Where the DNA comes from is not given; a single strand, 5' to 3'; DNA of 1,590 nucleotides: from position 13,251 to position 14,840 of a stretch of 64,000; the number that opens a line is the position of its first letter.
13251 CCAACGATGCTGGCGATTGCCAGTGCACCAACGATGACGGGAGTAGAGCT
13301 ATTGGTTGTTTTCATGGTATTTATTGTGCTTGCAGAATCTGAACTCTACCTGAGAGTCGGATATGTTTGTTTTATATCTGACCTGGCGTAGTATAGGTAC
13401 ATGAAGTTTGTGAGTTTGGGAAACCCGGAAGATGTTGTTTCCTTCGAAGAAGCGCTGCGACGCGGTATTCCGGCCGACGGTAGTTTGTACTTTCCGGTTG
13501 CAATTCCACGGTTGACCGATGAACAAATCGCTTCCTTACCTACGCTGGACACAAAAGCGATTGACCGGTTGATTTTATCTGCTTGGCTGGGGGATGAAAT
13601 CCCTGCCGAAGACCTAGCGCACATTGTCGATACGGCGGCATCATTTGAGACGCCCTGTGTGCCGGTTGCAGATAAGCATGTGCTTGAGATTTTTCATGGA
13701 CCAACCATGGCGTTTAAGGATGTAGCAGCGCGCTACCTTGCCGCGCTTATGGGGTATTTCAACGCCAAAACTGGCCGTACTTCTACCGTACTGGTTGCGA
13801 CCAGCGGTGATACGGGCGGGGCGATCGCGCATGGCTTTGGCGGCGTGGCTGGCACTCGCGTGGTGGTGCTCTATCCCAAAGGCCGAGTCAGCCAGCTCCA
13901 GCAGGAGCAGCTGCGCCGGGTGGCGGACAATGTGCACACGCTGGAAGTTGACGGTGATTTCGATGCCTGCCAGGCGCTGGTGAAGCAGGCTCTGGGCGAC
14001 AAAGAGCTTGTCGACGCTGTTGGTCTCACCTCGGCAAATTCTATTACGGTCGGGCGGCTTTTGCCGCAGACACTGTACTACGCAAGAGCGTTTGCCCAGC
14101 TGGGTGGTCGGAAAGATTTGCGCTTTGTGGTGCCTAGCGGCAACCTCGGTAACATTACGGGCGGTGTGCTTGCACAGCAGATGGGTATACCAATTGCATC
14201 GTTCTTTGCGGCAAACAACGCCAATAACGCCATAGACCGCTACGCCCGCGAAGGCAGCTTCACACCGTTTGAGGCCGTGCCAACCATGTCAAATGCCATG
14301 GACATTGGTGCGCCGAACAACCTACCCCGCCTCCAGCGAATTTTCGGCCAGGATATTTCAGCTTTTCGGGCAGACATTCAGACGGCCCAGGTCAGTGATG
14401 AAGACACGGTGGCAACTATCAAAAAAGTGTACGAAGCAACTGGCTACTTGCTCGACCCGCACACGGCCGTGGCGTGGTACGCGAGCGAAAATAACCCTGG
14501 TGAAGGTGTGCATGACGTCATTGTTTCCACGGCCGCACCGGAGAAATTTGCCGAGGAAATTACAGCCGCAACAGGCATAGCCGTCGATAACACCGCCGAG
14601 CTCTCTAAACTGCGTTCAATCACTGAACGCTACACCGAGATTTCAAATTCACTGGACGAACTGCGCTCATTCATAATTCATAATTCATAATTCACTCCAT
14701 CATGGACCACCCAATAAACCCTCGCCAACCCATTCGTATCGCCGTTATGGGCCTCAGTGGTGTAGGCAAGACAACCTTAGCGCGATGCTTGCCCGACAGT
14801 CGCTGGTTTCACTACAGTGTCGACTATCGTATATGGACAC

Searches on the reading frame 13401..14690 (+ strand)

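Call 96: search_protein_families(library=pfam, proteins=[window:13401-14690:+], max_evalue=0.00001)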
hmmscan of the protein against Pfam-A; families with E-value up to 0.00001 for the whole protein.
window:13401-14690:+ (429 aa): 2 families
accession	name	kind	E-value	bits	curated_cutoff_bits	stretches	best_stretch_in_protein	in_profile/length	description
PF00291.31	PALP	-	1.5e-23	84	35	1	98-365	31-279/295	Pyridoxal-phosphate dependent enzyme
PF14821.11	Thr_synth_N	-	3.9e-11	43.4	25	1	4-79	3-78/79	Threonine synthase N terminus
